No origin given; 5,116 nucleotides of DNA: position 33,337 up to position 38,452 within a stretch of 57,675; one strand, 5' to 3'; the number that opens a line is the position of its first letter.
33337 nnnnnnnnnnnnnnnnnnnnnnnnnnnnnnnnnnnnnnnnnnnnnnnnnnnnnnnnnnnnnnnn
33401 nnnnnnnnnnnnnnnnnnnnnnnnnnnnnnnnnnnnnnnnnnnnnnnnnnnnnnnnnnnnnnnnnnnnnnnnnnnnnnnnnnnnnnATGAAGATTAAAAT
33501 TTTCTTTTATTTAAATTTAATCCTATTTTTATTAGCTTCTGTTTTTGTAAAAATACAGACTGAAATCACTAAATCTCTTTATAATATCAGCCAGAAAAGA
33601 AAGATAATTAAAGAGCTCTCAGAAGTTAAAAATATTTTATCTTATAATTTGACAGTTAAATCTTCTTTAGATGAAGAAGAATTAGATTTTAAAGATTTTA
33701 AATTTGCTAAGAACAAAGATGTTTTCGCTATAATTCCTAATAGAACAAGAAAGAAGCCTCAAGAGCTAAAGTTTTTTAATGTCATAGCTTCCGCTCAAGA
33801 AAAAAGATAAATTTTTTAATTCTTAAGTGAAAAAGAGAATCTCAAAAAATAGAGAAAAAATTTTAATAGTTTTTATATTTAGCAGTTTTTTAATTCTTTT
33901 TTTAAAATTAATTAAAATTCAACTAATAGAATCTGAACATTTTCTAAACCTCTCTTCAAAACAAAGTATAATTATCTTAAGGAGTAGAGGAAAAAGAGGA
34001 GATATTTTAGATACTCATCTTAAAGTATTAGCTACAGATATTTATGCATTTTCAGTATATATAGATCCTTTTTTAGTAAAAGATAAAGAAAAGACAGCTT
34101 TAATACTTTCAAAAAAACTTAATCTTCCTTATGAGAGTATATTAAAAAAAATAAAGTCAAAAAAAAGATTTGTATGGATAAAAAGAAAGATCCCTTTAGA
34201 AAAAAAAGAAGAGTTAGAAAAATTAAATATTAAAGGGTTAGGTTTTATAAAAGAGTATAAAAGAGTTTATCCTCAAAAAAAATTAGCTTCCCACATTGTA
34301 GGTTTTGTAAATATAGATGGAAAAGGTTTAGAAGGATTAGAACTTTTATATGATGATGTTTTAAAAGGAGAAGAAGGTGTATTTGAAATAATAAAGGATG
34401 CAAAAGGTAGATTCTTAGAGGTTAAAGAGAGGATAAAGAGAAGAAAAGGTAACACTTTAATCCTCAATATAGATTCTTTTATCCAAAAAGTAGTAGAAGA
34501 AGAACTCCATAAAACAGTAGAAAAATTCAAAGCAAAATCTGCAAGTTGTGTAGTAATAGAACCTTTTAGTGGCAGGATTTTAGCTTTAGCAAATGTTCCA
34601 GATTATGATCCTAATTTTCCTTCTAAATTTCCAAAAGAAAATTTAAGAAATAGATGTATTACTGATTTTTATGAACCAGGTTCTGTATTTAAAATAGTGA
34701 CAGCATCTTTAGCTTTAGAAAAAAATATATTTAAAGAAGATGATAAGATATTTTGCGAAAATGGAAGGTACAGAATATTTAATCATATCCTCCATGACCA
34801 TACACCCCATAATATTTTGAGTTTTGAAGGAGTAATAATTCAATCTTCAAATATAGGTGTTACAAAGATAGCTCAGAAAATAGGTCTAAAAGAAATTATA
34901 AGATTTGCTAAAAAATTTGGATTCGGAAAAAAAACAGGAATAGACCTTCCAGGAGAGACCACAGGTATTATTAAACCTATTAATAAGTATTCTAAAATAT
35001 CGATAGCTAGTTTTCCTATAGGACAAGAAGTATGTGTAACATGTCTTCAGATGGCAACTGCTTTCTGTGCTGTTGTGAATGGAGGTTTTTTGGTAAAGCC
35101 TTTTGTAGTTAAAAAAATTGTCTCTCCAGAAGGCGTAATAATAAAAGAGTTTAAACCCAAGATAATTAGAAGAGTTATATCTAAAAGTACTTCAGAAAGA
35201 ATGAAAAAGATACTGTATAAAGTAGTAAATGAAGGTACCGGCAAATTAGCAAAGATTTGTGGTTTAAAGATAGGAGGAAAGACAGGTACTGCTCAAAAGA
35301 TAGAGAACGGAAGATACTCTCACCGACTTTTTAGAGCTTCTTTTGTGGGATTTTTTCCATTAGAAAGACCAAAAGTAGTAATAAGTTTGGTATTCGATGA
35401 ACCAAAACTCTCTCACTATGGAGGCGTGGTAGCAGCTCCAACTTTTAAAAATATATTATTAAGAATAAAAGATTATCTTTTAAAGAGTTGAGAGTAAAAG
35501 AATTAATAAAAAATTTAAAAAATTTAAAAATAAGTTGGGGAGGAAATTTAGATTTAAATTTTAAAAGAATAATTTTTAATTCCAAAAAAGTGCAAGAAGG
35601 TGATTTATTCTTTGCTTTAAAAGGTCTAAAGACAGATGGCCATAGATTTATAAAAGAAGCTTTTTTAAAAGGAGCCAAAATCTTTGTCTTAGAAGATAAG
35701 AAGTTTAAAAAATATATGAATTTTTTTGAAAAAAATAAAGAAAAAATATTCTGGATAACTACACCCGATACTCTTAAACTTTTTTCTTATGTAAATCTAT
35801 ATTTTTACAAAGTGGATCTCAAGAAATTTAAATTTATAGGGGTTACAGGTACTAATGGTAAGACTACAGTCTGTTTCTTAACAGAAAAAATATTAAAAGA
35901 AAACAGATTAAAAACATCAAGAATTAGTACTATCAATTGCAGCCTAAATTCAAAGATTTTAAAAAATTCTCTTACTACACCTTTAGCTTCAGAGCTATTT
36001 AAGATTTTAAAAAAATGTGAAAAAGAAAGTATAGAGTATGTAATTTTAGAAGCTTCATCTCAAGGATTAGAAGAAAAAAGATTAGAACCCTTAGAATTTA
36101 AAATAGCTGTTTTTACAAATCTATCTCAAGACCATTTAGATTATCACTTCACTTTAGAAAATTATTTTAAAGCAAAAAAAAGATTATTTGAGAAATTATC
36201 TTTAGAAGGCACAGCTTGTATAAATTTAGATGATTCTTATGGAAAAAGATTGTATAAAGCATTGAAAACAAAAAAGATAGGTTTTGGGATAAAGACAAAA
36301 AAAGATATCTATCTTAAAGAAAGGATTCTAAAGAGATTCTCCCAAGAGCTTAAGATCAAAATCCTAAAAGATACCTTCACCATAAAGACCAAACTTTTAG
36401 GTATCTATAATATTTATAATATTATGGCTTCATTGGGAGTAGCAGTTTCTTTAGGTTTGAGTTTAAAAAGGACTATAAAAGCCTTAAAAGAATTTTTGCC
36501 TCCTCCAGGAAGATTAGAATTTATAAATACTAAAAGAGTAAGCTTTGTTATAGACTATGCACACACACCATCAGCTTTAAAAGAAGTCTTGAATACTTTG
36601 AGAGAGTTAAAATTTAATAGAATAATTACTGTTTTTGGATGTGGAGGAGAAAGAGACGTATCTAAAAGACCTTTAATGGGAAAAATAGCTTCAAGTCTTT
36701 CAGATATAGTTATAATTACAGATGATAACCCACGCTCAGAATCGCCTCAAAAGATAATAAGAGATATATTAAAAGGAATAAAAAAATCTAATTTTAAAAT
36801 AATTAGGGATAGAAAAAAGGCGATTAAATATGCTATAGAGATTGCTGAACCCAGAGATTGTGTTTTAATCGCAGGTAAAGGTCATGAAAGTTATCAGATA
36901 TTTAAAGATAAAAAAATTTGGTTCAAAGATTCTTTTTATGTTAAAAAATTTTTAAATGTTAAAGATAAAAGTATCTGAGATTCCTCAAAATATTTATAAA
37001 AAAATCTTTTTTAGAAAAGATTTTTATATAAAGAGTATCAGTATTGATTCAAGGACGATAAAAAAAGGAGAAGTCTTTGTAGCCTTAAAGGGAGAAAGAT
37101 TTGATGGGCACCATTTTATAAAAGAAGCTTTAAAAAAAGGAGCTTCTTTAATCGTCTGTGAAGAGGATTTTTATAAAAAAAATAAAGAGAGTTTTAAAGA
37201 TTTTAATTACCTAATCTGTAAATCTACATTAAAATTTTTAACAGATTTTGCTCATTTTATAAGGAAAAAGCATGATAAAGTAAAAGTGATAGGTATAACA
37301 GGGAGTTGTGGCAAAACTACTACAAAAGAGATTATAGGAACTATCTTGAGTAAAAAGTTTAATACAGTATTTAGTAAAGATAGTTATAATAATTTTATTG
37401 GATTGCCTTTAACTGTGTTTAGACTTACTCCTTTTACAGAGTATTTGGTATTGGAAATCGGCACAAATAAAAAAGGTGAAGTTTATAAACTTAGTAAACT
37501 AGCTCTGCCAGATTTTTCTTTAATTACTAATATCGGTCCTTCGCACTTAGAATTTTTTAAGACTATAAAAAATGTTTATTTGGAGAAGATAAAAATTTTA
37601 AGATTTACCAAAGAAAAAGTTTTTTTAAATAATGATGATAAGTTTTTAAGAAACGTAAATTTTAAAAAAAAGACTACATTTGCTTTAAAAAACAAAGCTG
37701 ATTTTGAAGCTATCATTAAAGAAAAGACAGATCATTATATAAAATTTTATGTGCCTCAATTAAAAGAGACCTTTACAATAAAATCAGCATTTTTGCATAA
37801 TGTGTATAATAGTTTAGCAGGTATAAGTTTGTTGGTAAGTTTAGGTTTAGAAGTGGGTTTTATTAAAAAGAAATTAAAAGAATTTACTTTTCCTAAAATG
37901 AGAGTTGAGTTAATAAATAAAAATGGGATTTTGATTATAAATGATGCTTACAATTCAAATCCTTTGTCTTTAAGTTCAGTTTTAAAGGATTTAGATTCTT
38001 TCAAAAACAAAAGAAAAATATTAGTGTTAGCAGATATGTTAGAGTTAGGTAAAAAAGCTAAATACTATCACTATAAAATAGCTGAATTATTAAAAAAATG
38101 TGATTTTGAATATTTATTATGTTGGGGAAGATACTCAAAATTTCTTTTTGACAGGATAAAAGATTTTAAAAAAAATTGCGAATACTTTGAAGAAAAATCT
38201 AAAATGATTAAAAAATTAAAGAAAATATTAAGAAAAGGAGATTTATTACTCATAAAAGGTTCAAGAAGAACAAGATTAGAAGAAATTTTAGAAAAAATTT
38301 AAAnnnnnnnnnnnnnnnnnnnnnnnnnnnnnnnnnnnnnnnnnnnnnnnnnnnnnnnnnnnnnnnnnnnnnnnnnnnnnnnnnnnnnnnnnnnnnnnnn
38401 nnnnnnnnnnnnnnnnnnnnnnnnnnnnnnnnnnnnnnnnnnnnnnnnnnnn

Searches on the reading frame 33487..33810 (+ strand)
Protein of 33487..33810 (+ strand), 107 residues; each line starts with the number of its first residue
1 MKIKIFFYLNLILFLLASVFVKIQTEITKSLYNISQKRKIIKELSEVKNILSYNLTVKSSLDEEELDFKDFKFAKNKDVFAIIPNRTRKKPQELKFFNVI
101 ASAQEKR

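Call 9: search_protein_families(library=pfam, proteins=[window:33487-33810:+], max_evalue=0.0001)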
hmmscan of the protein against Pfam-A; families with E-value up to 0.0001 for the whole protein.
window:33487-33810:+ (107 aa): 0 families

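Call 62: search_protein_families(library=pfam, proteins=[window:33487-33810:+], max_evalue=1)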
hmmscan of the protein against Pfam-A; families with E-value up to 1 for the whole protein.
window:33487-33810:+ (107 aa): 1 family
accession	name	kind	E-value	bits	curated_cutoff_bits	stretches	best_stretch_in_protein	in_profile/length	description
PF22056.1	ORF239-like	-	0.16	12.5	27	1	16-66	57-107/168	ORF239-like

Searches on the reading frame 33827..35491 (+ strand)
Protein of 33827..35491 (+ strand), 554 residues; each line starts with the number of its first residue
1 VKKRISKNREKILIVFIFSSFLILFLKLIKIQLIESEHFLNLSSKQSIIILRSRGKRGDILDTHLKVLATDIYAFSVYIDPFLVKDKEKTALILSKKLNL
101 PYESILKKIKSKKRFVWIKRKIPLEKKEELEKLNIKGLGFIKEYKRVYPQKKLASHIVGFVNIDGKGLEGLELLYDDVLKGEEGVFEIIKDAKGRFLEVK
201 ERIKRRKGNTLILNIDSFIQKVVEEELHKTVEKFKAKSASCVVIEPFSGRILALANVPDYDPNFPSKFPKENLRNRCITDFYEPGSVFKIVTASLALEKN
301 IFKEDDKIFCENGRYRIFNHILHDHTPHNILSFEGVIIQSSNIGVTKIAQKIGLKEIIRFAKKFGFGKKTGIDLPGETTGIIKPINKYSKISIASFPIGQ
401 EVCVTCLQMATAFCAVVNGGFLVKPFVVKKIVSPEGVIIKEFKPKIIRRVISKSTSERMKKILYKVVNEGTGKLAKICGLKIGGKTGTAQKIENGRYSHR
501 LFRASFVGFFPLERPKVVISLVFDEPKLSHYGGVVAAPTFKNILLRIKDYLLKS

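Call 9: search_protein_families(library=pfam, proteins=[window:33827-35491:+], max_evalue=0.0001)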
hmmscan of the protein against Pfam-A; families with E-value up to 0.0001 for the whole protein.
window:33827-35491:+ (554 aa): 3 families
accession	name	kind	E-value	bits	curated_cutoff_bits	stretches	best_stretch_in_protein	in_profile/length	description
PF00905.27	Transpeptidase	-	5.3e-75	252.8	22.1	1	240-544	2-298/299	Penicillin binding protein transpeptidase domain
PF03717.20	PBP_dimer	-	1.1e-18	68.7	24.4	1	55-199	4-178/180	Penicillin-binding Protein dimerisation domain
PF21922.1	PBP_dimer_2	-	2.1e-05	25.2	27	1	143-183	22-61/83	Penicillin binding protein A dimerisation domain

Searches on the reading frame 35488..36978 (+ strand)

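Call 9: search_protein_families(library=pfam, proteins=[window:35488-36978:+], max_evalue=0.0001)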
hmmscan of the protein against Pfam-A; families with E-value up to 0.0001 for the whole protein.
window:35488-36978:+ (496 aa): 3 families
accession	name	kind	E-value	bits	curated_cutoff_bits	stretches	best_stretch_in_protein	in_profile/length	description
PF08245.18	Mur_ligase_M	-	1.5e-51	175.7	24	1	119-319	1-200/200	Mur ligase middle domain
PF02875.26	Mur_ligase_C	-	5.4e-35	121.4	28.4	1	341-465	1-127/127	Mur ligase, glutamate ligase domain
PF01225.30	Mur_ligase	-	4.9e-08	33.7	21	1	29-72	6-54/95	Mur ligase family, catalytic domain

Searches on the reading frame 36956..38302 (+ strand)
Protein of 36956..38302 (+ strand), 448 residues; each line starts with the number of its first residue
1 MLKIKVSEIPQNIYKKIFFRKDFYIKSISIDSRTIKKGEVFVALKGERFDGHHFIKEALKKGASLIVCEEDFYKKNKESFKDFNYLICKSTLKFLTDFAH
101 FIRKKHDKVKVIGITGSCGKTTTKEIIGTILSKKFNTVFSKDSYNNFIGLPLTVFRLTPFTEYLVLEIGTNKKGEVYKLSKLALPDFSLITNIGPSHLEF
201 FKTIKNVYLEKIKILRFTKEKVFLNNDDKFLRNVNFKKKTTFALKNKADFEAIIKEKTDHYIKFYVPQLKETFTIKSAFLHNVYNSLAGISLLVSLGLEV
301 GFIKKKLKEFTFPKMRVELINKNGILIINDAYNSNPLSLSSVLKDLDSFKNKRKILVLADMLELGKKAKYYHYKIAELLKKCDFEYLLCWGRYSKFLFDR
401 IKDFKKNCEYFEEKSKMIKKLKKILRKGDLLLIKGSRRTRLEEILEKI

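Call 9: search_protein_families(library=pfam, proteins=[window:36956-38302:+], max_evalue=0.0001)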
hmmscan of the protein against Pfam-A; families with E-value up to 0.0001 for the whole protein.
window:36956-38302:+ (448 aa): 3 families
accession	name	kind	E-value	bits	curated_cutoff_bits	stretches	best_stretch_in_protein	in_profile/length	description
PF08245.18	Mur_ligase_M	-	5.1e-33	115.1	24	1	114-291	1-198/200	Mur ligase middle domain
PF02875.26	Mur_ligase_C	-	2.9e-18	67.3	28.4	1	315-437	1-127/127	Mur ligase, glutamate ligase domain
PF01225.30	Mur_ligase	-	3e-11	44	21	1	25-72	2-54/95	Mur ligase family, catalytic domain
